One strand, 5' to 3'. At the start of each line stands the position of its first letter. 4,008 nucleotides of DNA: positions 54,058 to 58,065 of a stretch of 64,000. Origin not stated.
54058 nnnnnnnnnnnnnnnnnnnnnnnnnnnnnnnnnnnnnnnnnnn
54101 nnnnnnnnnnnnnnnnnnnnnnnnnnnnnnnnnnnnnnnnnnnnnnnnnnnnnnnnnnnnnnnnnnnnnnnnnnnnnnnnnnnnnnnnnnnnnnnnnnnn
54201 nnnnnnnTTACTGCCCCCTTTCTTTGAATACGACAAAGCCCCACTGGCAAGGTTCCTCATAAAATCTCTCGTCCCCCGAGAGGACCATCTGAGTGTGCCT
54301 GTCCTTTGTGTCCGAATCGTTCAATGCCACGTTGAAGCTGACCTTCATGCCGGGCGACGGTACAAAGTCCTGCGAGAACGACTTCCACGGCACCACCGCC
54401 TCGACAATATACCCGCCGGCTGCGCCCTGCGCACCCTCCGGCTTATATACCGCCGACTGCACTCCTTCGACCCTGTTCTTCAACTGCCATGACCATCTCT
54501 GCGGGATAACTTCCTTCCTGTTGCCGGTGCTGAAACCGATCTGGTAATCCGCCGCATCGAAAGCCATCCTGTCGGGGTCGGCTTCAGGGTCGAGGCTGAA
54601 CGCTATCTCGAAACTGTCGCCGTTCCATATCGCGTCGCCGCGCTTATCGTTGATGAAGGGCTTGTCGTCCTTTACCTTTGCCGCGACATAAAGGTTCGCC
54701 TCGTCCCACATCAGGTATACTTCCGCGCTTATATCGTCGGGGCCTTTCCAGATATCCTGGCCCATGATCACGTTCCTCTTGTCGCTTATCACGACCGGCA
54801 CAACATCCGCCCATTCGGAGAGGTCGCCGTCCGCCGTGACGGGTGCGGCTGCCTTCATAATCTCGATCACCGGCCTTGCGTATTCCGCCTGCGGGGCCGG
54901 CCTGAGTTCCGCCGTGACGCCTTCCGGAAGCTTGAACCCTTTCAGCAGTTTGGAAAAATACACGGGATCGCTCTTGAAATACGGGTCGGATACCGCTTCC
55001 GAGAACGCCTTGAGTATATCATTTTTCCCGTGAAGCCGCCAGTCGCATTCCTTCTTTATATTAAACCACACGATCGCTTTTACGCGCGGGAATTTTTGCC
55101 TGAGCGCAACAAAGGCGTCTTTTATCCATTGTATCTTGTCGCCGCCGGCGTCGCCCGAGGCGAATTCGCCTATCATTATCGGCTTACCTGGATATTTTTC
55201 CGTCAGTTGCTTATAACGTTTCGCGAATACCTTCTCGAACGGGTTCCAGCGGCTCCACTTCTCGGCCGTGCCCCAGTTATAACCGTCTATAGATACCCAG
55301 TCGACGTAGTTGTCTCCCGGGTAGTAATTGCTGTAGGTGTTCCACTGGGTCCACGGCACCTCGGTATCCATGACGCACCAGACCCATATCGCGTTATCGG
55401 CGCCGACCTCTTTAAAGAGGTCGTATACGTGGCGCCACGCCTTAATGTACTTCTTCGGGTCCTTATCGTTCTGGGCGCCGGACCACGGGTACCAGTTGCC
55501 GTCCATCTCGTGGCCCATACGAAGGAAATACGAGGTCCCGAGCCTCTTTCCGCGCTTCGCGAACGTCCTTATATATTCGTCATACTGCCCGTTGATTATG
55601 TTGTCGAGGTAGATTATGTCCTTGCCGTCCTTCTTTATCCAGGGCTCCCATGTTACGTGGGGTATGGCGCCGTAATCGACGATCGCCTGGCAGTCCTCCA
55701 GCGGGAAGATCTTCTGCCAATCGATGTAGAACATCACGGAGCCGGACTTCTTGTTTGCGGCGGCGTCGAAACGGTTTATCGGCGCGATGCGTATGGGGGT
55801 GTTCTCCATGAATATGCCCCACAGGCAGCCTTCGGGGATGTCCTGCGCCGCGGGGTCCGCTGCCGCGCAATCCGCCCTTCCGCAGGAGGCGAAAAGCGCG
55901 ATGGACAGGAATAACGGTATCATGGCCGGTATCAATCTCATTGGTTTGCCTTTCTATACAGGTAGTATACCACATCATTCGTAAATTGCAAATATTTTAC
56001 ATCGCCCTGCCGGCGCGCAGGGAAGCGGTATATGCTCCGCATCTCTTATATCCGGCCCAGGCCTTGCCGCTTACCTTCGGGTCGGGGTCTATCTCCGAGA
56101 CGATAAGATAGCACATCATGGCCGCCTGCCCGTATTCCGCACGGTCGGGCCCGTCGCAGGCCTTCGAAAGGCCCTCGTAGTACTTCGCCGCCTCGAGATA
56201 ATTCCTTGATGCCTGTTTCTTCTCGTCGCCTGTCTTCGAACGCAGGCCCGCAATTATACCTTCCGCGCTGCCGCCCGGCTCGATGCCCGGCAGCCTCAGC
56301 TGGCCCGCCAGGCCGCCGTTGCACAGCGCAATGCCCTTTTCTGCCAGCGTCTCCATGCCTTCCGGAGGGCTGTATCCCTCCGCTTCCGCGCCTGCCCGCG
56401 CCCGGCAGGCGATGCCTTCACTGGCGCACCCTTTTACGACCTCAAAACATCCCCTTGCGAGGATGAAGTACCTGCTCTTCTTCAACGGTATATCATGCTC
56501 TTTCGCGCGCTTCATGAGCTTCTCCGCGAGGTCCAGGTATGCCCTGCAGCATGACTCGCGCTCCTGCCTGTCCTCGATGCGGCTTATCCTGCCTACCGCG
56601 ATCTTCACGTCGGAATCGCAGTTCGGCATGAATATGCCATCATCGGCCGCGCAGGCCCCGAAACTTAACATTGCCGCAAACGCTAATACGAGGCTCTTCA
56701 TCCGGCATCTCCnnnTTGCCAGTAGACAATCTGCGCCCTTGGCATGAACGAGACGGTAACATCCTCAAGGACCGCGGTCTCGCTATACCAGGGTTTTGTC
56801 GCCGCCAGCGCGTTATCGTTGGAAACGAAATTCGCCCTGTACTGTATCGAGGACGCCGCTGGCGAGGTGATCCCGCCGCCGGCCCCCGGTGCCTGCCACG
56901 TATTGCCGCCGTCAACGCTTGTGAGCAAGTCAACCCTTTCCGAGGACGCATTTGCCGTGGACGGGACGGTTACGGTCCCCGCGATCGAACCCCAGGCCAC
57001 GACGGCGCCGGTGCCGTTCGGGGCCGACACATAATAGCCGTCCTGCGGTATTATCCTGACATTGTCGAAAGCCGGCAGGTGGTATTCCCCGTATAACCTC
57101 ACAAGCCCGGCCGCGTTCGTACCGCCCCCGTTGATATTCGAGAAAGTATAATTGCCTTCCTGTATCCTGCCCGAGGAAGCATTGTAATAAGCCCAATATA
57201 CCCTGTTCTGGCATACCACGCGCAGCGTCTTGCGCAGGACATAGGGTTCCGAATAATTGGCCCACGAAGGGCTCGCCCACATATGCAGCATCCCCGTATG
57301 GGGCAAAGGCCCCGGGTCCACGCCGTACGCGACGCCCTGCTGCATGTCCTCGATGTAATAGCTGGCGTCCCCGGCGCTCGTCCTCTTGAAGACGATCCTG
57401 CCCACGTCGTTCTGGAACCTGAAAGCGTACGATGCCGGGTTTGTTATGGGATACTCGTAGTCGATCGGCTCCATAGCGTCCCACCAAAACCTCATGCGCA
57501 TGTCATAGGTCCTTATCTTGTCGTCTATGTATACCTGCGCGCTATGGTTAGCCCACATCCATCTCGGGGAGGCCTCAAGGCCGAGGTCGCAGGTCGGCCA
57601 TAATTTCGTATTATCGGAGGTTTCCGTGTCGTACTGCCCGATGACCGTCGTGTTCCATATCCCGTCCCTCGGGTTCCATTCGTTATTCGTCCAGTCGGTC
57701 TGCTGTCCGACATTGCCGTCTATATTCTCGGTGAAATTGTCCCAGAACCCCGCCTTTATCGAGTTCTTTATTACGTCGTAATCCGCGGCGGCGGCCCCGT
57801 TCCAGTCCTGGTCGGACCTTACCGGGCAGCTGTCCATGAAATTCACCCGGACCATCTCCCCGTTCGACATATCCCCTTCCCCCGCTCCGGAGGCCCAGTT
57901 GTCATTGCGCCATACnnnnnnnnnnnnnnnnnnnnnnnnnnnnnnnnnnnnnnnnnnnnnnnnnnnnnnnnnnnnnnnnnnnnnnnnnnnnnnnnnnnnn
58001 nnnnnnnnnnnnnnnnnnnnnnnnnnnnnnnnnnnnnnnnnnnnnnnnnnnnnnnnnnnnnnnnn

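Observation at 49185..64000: Glycan-utilisation locus combining GH94, GH26 and a clan GH-A hydrolase with three paralogous CBM-like proteins, CBM9-like domains, a PEP-CTERM protein and a giant GspK-like pseudopilin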

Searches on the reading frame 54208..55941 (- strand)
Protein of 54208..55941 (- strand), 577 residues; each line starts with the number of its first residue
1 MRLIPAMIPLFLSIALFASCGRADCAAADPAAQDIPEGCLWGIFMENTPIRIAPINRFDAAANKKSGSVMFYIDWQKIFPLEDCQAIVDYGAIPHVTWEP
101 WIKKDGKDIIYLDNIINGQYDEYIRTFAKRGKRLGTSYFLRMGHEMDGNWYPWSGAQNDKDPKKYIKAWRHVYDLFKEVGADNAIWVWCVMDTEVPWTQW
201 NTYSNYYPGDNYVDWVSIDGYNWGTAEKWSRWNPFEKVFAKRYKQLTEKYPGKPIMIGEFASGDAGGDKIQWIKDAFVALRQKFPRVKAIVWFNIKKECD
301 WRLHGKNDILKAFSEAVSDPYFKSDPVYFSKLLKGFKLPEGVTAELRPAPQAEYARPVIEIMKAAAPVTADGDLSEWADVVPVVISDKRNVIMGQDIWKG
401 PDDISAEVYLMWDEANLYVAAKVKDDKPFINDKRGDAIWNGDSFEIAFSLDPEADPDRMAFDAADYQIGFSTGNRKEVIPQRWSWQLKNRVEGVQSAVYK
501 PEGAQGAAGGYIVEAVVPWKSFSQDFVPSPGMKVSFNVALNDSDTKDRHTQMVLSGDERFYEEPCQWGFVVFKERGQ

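Call 7: search_protein_families(library=pfam, proteins=[window:54208-55941:-], max_evalue=0.01)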
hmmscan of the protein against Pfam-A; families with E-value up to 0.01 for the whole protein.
window:54208-55941:- (577 aa): 2 families
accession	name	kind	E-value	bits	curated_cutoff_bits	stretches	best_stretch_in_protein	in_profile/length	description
PF06452.16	CBM9_1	-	2.9e-20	73.4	23.4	1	393-573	21-183/185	Carbohydrate family 9 binding domain-like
PF02156.21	Glyco_hydro_26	-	2.8e-11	43.8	20.2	1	135-228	150-237/311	Glycosyl hydrolase family 26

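Call 23: search_solved_structures(query=window:54208-55941:-, max_evalue=0.01, show_alignments=2)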
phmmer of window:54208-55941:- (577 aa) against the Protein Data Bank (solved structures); distinct sequences matched with E-value up to 0.01: 26.
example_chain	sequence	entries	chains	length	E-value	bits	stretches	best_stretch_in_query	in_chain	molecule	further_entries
2bv9_A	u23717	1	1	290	2.9e-52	181.1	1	48-318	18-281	ENDOGLUCANASE H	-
2v3g_A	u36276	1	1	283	4.1e-52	180.6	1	48-317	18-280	ENDOGLUCANASE H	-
2bvd_A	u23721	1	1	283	4.2e-52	180.5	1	48-317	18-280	ENDOGLUCANASE H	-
7xp4_R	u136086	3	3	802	9e-52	179.4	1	42-332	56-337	Endoglucanase H,Taste receptor type 2 member 46,Endoglucanase H,Taste receptor type 2 memb | Endoglucanase H,Taste receptor type 2 member 46,Bitter taste recept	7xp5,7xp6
8xvi_R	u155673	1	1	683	1e-51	179.2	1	17-318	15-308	Endoglucanase H,Endothelin-1 receptor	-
2cip_A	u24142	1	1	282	1.1e-51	179.2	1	48-317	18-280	ENDOGLUCANASE H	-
2vi0_A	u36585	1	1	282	1.2e-51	179.1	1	48-317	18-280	Endoglucanase H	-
2cit_A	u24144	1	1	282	2.8e-51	177.8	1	48-317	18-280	ENDOGLUCANASE H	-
8xvj_R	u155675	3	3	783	4.5e-51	177.1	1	44-319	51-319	Endoglucanase H,Endothelin-1 receptor,Soluble cytochrome b562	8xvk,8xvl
6zpl_C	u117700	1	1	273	6.1e-51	176.7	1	54-317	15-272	Endoglucanase H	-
6hf2_A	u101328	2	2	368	6.5e-08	34.6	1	139-242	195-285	Glycosyl hydrolase family 26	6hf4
1i82_A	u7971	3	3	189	2.4e-07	32.7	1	402-557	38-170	ENDO-1,4-BETA-XYLANASE A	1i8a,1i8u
12nx_A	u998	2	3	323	2.3e-06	29.4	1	126-223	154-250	Glycoside hydrolase family 26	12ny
7xjr_A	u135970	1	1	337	6.7e-06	27.9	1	114-295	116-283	AlXyn26A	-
7xs3_A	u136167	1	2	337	2.1e-05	26.3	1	114-295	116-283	AlXyn26A E243A-X3X4X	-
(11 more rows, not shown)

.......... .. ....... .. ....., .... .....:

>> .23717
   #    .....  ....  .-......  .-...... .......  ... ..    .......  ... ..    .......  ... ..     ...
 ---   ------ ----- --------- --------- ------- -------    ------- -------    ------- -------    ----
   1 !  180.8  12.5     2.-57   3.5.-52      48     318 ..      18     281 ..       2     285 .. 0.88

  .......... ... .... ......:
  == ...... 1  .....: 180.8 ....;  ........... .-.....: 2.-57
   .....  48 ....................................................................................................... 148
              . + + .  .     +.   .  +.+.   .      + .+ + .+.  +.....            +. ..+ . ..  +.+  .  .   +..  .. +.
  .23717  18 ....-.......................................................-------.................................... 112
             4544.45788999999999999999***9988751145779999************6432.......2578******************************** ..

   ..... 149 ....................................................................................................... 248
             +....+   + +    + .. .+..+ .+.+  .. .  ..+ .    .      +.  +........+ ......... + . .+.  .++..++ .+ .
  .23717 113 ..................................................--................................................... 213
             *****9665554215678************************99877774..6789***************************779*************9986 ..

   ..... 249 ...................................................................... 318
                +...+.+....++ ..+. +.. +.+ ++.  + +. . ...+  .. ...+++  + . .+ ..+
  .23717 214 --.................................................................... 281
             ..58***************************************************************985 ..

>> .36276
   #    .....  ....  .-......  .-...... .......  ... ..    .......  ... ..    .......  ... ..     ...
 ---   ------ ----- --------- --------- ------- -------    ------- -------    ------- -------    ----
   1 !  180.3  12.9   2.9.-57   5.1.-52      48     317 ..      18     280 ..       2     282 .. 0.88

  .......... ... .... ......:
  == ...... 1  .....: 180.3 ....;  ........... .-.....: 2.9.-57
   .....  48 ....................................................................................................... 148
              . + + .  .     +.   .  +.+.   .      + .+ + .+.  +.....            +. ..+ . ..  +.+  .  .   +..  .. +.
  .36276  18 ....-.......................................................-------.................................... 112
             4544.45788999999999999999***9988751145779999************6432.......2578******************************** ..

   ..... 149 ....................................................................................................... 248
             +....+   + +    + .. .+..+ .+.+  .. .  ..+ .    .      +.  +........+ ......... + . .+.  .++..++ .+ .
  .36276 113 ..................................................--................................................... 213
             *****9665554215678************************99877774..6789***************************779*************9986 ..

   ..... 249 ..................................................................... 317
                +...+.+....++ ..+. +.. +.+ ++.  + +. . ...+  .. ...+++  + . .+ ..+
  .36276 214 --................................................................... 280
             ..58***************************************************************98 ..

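Call 39: search_protein_families(library=ncbifam, proteins=[window:54208-55941:-], max_evalue=0.01)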
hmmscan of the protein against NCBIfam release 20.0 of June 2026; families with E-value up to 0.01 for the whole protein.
window:54208-55941:- (577 aa): 0 families

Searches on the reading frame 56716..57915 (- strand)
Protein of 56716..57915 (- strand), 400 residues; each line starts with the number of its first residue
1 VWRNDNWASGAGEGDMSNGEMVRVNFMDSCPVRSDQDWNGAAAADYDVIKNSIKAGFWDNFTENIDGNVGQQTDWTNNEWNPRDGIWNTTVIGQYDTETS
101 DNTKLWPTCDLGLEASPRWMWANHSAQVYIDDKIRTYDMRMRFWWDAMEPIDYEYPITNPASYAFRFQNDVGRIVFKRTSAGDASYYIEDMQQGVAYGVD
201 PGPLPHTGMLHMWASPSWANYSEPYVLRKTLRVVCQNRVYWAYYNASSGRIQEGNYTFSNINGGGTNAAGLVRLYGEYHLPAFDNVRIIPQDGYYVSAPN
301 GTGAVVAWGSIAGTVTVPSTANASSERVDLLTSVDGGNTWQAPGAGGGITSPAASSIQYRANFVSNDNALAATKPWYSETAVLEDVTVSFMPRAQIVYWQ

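Call 40: search_protein_representatives(protein=window:56716-57903:-)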
Query: 396 residues. Proteins with E-value up to 0.001 (for the whole library): 93; up to 1e-10: 52; up to 1e-30: 3. The best 93 are listed.
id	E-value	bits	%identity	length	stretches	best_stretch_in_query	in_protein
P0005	3.6e-95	336.1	53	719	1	5-396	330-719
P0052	6.7e-89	315.5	52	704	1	8-396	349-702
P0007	2.8e-53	198.1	39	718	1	6-395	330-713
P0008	1.4e-26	110.2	50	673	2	264-396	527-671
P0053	1.8e-24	103.2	38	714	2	250-394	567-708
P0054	1.3e-23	100.4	45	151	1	277-396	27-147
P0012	2.8e-23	99.3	40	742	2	221-395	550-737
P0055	7.2e-23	97.9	41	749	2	248-394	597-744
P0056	8.2e-21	91.2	35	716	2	225-396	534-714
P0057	2.4e-20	89.6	37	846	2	267-395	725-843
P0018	7.9e-20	87.9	43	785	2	267-392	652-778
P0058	9.3e-20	87.7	35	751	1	18-394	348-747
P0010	2.5e-19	86.3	39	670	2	260-395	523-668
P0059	4.5e-19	85.4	36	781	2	289-396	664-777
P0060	1.2e-17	80.8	40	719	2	254-395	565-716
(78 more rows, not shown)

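Call 56: find_homologous_proteins(query=window:56716-57915:-, max_evalue=0.00001)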
Query window:56716-57915:- (400 aa): 1 proteins with E <= 0.00001 among 5250 candidates.
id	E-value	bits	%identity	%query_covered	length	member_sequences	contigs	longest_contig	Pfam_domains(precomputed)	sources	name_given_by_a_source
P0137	3.3e-37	147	36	59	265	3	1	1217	-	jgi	jgi:hypothetical protein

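Call 66: predict_structure(alignment_id=A3)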
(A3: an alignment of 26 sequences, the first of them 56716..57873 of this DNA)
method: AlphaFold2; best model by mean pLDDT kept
length: 386 residues; sequences in the alignment: 26
mean_pLDDT: 61.6   pTM: 0.67
mean pLDDT of the five models: 61.6, 51.9, 51.2, 49.2, 45.9
residues with pLDDT >= 90: 36; 70-90: 130; 50-70: 81; < 50: 139
segments of 3 or more residues with pLDDT < 50: 50-58, 65-91, 121-156, 165-210, 234-242, 249-252
pLDDT, mean of each block of 10 residues (from residue 1): 75 76 60 82 73 44 47 27 35 67 81 71 41 30 34 42 47 36 26 36 44 67 69 47 49 63 61 86 84 84 84 91 91 86 91 60 77 79 58
secondary structure, 60 per line:
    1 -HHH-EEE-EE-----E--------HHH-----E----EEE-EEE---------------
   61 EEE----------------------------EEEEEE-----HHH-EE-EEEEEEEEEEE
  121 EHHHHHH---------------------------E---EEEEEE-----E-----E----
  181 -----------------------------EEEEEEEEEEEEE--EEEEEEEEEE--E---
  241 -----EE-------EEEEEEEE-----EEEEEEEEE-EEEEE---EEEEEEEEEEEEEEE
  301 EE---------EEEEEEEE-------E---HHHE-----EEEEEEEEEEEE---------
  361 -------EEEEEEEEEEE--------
elements in order: E6-8 E39-41 E43-45 E61-63 E92-97 E110-121 H122-127 E159-164 E210-222 E225-234 E255-262 E268-276 E278-282 E286-302 E312-319 E340-351 E368-378

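Call 69: fold_search(model_id=the predicted structure, library=pdb)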
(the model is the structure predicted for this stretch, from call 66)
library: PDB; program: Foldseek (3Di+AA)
matches with E <= 10: 507; with E <= 0.001: 0
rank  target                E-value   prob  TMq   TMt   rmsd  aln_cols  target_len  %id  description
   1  9euj_G                2.2e-02  0.96  0.21  0.10  16.6       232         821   10  Cryo-EM structure of Staphylococcus aureus bacteriophage phi812 baseplate in the post-contraction state - sheath initi (released 2025-04-09)
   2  9eui_Q                3.7e-02  0.89  0.20  0.09  17.2       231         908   12  Cryo-EM structure of Staphylococcus aureus bacteriophage phi812 baseplate in the post-contraction state - complete (released 2025-04-09)
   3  2g9f                  5.1e-02  0.84  0.14  0.28  10.5       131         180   11  Crystal structure of intein-tagged mouse PNGase C-terminal domain (released 2006-10-24)
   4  1qhd                  1.1e-01  0.30  0.13  0.13  13.0       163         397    9  CRYSTAL STRUCTURE OF VP6, THE MAJOR CAPSID PROTEIN OF GROUP A ROTAVIRUS (released 2001-04-13)
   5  8jiy                  2.3e-01  0.72  0.18  0.30   7.4       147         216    9  A carbohydrate binding domain of a putative chondroitinase (released 2023-09-20)
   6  8y8f_A                2.3e-01  0.16  0.17  0.07  15.2       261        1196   10  Structure of HCoV-HKU1C spike in the glycan-activated-closed conformation (released 2024-07-17)
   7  8y8c_C                2.5e-01  0.15  0.18  0.07  14.7       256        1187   12  Structure of HCoV-HKU1C spike in the inactive-closed conformation (released 2024-07-17)
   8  9c1g_D                2.7e-01  0.20  0.13  0.13  12.8       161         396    9  Rhesus rotavirus (consensus structure at 2.36 Angstrom resolution) (released 2025-04-30)
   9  3kz4_C                2.9e-01  0.18  0.13  0.13  13.0       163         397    9  Crystal Structure of the Rotavirus Double Layered Particle (released 2010-03-02)
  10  4v7q_AC               2.9e-01  0.18  0.13  0.13  13.0       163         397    9  Atomic model of an infectious rotavirus particle (released 2014-07-09)
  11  7wuh_E                3.6e-01  0.14  0.17  0.07  14.7       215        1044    9  SARS-CoV-2 Spike in complex with Fab of m31A7 (released 2022-03-23)
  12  6zbo_E                3.6e-01  0.09  0.10  0.15  11.3       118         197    9  HIF Prolyl Hydroxylase 2 (PHD2/EGLN1) in Complex with 1-(6-morpholinopyrimidin-4-yl)-4-(1H-1,2,3-triazol-1-yl)-1H-pyra (released 2021-04-07)
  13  8y87_C                3.8e-01  0.13  0.18  0.07  12.8       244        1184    9  Structure of HCoV-HKU1C spike in the functionally anchored-1up conformation with 1TMPRSS2 (released 2024-07-17)
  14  8y19_A                4.2e-01  0.11  0.17  0.07  15.1       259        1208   12  Closed conformation of HKU1-B S protein after incubation of the receptor (released 2024-05-01)
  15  6zbo_F                4.4e-01  0.08  0.09  0.14  13.3       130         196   12  HIF Prolyl Hydroxylase 2 (PHD2/EGLN1) in Complex with 1-(6-morpholinopyrimidin-4-yl)-4-(1H-1,2,3-triazol-1-yl)-1H-pyra (released 2021-04-07)
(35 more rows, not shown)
